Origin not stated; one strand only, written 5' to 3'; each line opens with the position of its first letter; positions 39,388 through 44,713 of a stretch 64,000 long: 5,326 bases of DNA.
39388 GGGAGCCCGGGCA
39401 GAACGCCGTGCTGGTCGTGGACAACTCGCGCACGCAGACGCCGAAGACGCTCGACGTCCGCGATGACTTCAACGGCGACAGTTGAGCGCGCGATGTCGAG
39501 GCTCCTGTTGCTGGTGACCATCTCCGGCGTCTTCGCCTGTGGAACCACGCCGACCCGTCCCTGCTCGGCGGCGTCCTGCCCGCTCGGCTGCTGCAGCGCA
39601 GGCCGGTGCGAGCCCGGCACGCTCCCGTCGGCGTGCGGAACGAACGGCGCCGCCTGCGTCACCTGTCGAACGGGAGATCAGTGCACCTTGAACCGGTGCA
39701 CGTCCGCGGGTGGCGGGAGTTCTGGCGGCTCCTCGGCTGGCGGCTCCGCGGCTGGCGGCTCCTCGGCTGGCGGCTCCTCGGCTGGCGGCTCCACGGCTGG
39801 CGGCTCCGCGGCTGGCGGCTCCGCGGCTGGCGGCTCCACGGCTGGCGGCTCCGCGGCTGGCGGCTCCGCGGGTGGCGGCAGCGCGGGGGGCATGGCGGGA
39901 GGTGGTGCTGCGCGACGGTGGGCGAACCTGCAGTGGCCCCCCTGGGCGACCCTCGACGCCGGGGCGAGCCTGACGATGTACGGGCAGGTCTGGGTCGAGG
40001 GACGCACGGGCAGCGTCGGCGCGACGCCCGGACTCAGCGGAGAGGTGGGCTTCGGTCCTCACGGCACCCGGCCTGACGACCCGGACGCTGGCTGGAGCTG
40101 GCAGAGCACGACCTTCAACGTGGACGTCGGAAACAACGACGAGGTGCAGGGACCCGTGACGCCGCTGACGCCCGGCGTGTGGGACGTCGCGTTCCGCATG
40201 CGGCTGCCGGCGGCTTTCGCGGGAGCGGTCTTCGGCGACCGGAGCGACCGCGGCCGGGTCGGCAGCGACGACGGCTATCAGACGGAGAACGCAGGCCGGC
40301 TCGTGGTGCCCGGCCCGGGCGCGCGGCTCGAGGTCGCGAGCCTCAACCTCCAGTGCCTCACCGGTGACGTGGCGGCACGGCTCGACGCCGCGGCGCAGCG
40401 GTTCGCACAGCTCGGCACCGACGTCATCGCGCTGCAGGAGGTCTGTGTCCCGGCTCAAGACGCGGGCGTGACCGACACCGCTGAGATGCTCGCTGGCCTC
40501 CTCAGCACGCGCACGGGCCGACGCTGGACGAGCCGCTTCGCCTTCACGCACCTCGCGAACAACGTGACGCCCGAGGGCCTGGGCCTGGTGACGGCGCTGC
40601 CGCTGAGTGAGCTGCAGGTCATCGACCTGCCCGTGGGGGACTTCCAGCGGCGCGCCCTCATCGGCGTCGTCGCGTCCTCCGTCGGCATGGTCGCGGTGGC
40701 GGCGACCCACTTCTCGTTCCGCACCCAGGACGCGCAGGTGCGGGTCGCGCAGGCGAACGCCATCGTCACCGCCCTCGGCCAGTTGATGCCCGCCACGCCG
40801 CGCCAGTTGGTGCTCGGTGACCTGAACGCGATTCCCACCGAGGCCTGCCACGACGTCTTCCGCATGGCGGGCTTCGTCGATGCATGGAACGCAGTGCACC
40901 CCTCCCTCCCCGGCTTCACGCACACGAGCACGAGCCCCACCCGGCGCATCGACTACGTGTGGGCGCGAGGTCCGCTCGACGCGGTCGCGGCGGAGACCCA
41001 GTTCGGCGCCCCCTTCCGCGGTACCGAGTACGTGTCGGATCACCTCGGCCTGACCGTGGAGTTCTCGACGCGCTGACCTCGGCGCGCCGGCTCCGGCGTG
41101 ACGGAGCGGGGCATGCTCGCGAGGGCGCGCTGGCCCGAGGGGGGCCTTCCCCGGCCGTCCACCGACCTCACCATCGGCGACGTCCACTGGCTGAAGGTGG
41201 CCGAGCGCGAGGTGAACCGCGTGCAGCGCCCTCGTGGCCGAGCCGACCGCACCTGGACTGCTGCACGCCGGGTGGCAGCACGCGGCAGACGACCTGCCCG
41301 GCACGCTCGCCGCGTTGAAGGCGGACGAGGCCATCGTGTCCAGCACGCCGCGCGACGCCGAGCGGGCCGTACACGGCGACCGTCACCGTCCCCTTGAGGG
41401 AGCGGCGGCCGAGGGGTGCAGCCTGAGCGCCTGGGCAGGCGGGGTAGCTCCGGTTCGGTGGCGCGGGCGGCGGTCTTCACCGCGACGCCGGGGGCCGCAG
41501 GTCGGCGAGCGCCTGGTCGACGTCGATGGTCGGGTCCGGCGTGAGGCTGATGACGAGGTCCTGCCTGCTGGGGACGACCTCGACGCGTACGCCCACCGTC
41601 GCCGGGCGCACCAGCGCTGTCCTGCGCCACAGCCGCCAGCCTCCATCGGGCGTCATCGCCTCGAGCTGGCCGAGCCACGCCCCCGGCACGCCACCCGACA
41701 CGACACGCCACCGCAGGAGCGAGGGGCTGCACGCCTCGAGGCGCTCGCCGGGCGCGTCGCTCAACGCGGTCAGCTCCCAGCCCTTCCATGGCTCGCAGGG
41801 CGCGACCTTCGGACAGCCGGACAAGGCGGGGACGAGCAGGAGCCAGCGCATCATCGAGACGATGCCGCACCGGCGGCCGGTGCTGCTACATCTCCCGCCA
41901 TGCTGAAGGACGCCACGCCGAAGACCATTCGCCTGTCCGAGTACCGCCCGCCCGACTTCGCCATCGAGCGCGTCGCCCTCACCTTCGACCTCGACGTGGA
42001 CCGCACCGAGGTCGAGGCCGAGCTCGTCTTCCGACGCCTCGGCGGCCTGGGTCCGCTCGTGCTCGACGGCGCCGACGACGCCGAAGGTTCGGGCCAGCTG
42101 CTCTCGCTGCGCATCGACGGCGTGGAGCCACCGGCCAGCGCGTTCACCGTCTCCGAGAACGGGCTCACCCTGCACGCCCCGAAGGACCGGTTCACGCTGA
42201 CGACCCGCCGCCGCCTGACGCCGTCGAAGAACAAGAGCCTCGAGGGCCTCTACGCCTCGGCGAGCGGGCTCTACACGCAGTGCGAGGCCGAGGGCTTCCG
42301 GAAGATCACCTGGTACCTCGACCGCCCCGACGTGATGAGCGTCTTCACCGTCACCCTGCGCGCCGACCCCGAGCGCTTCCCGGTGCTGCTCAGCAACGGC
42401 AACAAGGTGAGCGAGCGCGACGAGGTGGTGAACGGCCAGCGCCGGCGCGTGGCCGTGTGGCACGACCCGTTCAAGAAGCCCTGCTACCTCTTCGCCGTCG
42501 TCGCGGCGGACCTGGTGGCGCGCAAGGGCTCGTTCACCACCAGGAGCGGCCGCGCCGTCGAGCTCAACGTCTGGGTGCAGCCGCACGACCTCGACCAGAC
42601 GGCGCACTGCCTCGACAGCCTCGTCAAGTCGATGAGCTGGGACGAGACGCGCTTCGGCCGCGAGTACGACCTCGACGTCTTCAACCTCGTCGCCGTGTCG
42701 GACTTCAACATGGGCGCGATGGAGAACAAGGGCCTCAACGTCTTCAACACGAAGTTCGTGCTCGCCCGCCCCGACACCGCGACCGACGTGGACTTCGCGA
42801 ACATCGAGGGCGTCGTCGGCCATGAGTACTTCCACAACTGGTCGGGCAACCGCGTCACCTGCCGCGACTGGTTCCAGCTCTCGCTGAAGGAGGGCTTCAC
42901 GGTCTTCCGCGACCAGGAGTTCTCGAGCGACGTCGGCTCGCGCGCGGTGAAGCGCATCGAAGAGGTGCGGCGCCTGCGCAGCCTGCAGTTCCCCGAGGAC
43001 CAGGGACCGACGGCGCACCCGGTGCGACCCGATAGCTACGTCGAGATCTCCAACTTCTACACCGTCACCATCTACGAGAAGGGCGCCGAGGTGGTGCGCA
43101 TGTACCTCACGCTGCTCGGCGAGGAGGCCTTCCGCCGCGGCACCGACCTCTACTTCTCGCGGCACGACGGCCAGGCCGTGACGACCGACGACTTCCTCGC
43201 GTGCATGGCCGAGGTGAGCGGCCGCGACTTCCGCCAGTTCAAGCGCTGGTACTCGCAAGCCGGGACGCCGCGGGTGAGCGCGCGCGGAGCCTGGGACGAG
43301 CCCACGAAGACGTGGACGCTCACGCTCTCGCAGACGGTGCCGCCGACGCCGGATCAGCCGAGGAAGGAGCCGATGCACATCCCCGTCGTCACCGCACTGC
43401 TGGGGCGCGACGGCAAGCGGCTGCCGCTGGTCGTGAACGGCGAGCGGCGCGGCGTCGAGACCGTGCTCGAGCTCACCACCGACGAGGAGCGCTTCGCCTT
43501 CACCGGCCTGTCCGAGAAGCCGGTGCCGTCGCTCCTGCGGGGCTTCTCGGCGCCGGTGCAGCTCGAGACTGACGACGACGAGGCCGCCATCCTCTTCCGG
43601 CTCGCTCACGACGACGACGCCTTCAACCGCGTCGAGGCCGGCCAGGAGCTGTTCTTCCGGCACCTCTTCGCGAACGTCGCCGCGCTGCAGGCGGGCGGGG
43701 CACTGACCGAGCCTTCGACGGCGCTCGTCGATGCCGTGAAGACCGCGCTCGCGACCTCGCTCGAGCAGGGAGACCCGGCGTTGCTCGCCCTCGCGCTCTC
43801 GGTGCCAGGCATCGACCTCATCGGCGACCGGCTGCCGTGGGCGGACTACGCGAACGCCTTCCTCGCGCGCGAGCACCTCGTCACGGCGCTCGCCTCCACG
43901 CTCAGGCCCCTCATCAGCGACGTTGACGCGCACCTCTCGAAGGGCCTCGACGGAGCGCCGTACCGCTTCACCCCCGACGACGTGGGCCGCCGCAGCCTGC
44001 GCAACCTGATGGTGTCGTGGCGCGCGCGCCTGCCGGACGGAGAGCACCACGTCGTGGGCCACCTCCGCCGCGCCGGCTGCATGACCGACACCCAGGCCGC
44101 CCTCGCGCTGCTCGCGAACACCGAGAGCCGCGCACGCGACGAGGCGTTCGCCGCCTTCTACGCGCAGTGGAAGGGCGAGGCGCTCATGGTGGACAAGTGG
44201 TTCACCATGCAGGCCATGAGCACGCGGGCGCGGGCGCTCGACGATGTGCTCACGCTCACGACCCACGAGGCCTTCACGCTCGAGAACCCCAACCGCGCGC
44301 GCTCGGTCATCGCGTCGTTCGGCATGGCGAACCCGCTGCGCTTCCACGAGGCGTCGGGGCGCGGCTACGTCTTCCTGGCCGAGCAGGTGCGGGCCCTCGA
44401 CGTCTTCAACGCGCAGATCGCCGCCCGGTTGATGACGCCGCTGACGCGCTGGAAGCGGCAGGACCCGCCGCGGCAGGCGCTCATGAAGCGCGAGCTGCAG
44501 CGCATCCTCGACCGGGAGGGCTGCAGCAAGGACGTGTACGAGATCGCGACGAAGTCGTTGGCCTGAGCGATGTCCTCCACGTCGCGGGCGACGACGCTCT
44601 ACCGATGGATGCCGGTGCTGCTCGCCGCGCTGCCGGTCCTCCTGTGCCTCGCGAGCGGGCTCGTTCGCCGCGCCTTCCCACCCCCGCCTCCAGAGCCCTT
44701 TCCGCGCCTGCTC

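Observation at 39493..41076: Shared modular architecture of two lipoproteins: lipobox, Cys-rich knot, repeat-encoded GS linker, effector domain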

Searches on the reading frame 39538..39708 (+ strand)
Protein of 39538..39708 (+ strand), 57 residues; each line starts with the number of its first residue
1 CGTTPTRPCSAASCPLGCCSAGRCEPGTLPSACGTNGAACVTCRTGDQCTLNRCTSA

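Call 10: search_protein_families(library=pfam, proteins=[window:39538-39708:+], max_evalue=10)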
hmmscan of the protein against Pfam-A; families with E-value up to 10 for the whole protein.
seq(57 aa): 0 families

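Call 11: find_homologous_proteins(query=window:39538-39708:+, max_evalue=0.01)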
Query seq(57 aa): no candidate shares three 5-residue words with the query. No homologue found.

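Call 27: predict_structure(alignment_id=A1)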
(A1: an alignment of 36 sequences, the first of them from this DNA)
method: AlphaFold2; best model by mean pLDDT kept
length: 51 residues; sequences in the alignment: 36
mean_pLDDT: 89.7   pTM: 0.66
mean pLDDT of the five models: 89.7, 89.8, 89.5, 88.1, 86.6
residues with pLDDT >= 90: 37; 70-90: 11; 50-70: 2; < 50: 1
segments of 3 or more residues with pLDDT < 50: none
pLDDT, mean of each block of 10 residues (from residue 1): 78 91 94 93 93 92
secondary structure, 60 per line:
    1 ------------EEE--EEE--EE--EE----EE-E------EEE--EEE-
elements in order: E13-15 E18-20 E43-45 E48-50

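Call 29: search_protein_representatives(alignment_id=A1)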
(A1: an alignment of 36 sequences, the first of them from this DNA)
Query: 36 sequences, 52 profile positions. Proteins with E-value up to 0.001 (for the whole library): 2728; up to 1e-10: 870; up to 1e-30: 115. The best 150 are listed.
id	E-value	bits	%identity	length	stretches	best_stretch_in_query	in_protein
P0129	2.4e-82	287.1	-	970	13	2-51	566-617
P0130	1.8e-75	265.1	-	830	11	3-50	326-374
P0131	2.9e-66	235.7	-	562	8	3-51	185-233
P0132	1.7e-65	233.1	-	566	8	2-50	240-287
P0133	1.1e-64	230.5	-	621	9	3-51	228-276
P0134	5.7e-63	225.1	-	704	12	2-51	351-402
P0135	4.0e-62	222.4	-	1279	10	2-50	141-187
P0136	6.4e-58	208.9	-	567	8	2-50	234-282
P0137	7.9e-57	205.4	-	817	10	2-47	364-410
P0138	4.0e-55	200.0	-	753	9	2-50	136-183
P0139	5.4e-55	199.6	-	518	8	2-51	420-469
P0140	4.7e-54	196.5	-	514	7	3-51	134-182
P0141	1.8e-52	191.5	-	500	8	3-51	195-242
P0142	1.3e-51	188.7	-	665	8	2-50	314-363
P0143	1.6e-51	188.5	-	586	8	2-51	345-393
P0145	4.1e-49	180.7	-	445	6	2-51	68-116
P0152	1.2e-45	169.7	-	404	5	3-50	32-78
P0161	1.0e-42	160.2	-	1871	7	3-51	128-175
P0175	1.5e-38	146.9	-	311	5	2-51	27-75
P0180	8.0e-38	144.6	-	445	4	2-51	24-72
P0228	2.0e-32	127.3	-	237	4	2-50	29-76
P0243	9.7e-31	121.9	-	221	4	2-51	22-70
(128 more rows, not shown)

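Call 32: search_protein_families(library=pfam, proteins=[P0129, P0131, P0145, P0152, P0175, P0228, P0161], max_evalue=0.01)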
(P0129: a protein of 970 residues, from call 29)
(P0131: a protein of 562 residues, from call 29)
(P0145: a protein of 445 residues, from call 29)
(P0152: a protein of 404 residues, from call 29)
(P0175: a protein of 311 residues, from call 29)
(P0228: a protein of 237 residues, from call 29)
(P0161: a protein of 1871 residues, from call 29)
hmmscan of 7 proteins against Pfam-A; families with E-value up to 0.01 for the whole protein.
P0129 (970 aa): 0 families

P0131 (562 aa): 1 family
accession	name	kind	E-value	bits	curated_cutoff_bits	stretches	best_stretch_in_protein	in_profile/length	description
PF00168.36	C2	-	7.1e-07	29.8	22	1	461-526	19-86/104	C2 domain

P0145 (445 aa): 0 families

P0152 (404 aa): 1 family
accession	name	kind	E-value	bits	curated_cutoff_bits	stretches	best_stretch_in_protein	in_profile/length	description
PF00168.36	C2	-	1.6e-09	38.3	22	1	308-384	21-102/104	C2 domain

P0175 (311 aa): 0 families

P0228 (237 aa): 0 families

P0161 (1871 aa): 2 families
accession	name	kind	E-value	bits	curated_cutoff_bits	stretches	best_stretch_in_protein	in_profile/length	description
PF00791.26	ZU5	-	3e-07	31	21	1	1-73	4-80/97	ZU5 domain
PF04151.21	PPC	-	0.01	17.2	25.9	0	1783-1835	5-52/70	Bacterial pre-peptidase C-terminal domain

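Call 33: search_protein_families(library=ncbifam, proteins=[P0129, P0131, P0145, P0152, P0175, P0228, P0161], max_evalue=0.01)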
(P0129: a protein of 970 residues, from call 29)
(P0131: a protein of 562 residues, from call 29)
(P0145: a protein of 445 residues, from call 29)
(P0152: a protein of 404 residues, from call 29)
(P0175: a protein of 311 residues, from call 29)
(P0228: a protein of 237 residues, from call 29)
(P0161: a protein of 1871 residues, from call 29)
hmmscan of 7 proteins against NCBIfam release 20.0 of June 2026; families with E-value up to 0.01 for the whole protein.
P0129 (970 aa): 0 families

P0131 (562 aa): 0 families

P0145 (445 aa): 0 families

P0152 (404 aa): 0 families

P0175 (311 aa): 0 families

P0228 (237 aa): 0 families

P0161 (1871 aa): 0 families

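Call 36: list_cluster_members(proteins=[P0129, P0131, P0145, P0152, P0161, P0175, P0228, P0243, P0135, P0180])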
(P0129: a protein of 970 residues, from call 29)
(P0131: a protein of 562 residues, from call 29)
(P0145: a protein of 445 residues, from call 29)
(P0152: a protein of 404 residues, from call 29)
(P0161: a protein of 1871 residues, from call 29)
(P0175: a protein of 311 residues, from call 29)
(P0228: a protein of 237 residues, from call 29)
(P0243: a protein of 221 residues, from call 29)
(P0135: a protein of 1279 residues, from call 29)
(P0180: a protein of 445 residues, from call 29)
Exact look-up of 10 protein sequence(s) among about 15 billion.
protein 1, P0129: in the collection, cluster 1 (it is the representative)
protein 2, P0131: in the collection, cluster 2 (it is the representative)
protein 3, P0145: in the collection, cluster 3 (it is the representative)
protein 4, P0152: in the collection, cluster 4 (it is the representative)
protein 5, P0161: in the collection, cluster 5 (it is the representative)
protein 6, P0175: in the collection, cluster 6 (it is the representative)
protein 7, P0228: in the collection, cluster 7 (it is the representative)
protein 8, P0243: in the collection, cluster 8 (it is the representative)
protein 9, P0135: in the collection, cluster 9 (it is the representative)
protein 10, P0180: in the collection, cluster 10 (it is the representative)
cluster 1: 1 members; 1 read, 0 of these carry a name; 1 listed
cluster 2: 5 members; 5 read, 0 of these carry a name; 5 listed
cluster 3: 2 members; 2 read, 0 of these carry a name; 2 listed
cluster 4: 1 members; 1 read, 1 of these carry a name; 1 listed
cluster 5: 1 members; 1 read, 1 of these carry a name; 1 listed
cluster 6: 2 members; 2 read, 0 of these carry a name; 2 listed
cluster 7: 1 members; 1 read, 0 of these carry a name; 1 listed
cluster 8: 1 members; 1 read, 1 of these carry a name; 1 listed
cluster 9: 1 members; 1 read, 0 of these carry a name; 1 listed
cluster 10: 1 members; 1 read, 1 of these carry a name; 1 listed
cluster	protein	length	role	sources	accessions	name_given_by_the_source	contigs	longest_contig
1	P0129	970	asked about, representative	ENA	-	-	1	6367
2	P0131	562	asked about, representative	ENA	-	-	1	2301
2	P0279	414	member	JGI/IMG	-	-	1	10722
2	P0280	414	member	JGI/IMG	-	-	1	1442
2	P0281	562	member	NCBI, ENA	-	-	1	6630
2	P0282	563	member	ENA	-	-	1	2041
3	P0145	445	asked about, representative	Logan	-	-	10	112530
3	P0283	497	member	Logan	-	-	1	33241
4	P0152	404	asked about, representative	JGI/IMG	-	hypothetical protein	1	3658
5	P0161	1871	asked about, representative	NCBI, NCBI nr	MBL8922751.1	MAG: hypothetical protein JNJ54_28135 [Myxococcaceae bacterium] | hypothetical protein [Myxococcaceae bacterium]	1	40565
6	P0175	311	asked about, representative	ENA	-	-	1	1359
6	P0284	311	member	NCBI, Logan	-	-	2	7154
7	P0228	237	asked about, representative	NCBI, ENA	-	-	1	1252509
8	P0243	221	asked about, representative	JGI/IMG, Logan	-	hypothetical protein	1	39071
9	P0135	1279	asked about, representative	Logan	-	-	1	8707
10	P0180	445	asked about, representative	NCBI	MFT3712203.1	MAG: hypothetical protein QM817_31550 [Archangium sp.]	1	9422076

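Call 45: fold_search(model_id=the predicted structure, library=pdb)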
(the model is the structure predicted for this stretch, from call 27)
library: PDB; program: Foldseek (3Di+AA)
matches with E <= 10: 5; with E <= 0.001: 0
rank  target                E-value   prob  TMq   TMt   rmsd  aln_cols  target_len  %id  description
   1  8yyl_A                6.7e+00  0.04  0.30  0.04   3.0        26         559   27  Cryo-EM structure of the complex IR with one insulin (released 2025-04-09)
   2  2rjq_A                7.7e+00  0.04  0.27  0.06   3.1        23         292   22  Crystal structure of ADAMTS5 with inhibitor bound (released 2007-12-11)
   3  3w11_E                9.5e+00  0.04  0.38  0.10   5.0        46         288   17  Insulin receptor ectodomain construct comprising domains L1-CR in complex with human insulin, Alpha-CT peptide(704-719 (released 2013-01-09)
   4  4kgq_D                9.5e+00  0.02  0.29  0.12   6.4        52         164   21  Crystal structure of a human light loop mutant in complex with dcr3 (released 2013-07-10)
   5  7s0q_A                9.5e+00  0.02  0.27  0.04   3.2        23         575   35  Head region of a complex of IGF-I with the ectodomain of a hybrid insulin receptor / type 1 insulin-like growth factor (released 2022-07-06)

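Call 87: search_protein_families(library=ncbifam, alignment_id=A1, max_evalue=10)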
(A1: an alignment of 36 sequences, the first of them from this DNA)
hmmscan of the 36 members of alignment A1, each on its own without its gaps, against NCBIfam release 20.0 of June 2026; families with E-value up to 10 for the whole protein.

A. member 1, seq(51 aa): 0 families

B. families by the number of members that match (of 36 scanned): 1 family
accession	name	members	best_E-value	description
TIGR00656.1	asp_kin_monofn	1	0.38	aspartate kinase, monofunctional class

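Call 88: search_protein_families(library=pfam, alignment_id=A1, max_evalue=10)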
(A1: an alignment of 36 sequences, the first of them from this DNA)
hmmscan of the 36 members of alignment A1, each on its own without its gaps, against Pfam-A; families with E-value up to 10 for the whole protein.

A. member 1, seq(51 aa): 0 families

B. families by the number of members that match (of 36 scanned): 3 families
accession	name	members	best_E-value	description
PF15782.10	GREB1_N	1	0.18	GREB1 N-terminal domain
PF21801.3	ASPP2-like_RA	1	1.1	Apoptosis-stimulating of p53 protein 2-like, N-terminal RA domain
PF21712.3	RASSF8-10_RA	1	1.1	Ras association domain-containing protein 8/10, RA domain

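Call 89: search_solved_structures(query=A1, max_evalue=10)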
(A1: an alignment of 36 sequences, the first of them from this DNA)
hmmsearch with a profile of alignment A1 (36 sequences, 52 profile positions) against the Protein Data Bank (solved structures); distinct sequences matched with E-value up to 10: 5.
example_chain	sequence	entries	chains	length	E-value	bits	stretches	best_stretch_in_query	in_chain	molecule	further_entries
5bo1_A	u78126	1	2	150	0.1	16.1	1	2-51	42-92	Protein jagged-1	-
2vj2_A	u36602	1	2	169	0.13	15.8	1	2-51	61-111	JAGGED-1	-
2d9k_A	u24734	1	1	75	0.27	14.8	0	25-41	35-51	FLN29 gene product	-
7alt_A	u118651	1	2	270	0.32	14.5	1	3-51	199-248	Protein serrate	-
4xlw_B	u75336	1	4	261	0.39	14.2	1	3-51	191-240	Delta-like protein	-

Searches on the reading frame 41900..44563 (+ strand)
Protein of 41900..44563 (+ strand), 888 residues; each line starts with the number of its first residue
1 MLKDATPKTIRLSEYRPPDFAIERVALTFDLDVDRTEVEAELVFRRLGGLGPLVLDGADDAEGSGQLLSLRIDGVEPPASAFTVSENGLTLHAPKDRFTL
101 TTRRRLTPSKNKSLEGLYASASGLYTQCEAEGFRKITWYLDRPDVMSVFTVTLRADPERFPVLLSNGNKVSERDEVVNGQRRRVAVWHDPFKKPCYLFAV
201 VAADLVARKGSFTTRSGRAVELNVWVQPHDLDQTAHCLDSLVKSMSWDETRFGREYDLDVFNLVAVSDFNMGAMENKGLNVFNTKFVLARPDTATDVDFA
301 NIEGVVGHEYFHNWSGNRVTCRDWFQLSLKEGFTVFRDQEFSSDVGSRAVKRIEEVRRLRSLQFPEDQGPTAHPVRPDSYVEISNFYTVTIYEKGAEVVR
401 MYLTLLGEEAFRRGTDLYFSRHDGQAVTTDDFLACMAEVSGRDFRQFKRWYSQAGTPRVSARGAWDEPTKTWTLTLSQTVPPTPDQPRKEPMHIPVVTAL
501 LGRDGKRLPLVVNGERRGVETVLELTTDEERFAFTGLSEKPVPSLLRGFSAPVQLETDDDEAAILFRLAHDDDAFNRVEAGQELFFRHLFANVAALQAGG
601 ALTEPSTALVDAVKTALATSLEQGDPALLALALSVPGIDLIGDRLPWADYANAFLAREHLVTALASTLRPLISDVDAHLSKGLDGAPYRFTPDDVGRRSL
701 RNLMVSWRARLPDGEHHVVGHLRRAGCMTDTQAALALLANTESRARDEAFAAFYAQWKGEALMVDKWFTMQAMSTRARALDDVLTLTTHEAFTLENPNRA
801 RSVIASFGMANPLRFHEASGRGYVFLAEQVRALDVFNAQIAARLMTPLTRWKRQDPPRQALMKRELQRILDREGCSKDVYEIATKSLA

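Call 62: search_protein_families(library=pfam, proteins=[window:41900-44563:+], max_evalue=0.001)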
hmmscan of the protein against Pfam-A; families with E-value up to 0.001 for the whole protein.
window:41900-44563:+ (888 aa): 4 families
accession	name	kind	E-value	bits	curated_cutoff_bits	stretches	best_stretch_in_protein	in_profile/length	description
PF17432.8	DUF3458_C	-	1.7e-96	323.8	24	1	563-888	3-320/320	Domain of unknown function (DUF3458_C) ARM repeats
PF01433.26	Peptidase_M1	-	2.1e-50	171.8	27.7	1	238-450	3-218/218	Peptidase family M1 domain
PF11940.14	DUF3458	-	6.7e-32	110.2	28.6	1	455-558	1-95/95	Domain of unknown function (DUF3458) Ig-like fold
PF17900.6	Peptidase_M1_N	-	4e-09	37.3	25.8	1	111-197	97-186/186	Peptidase M1 N-terminal domain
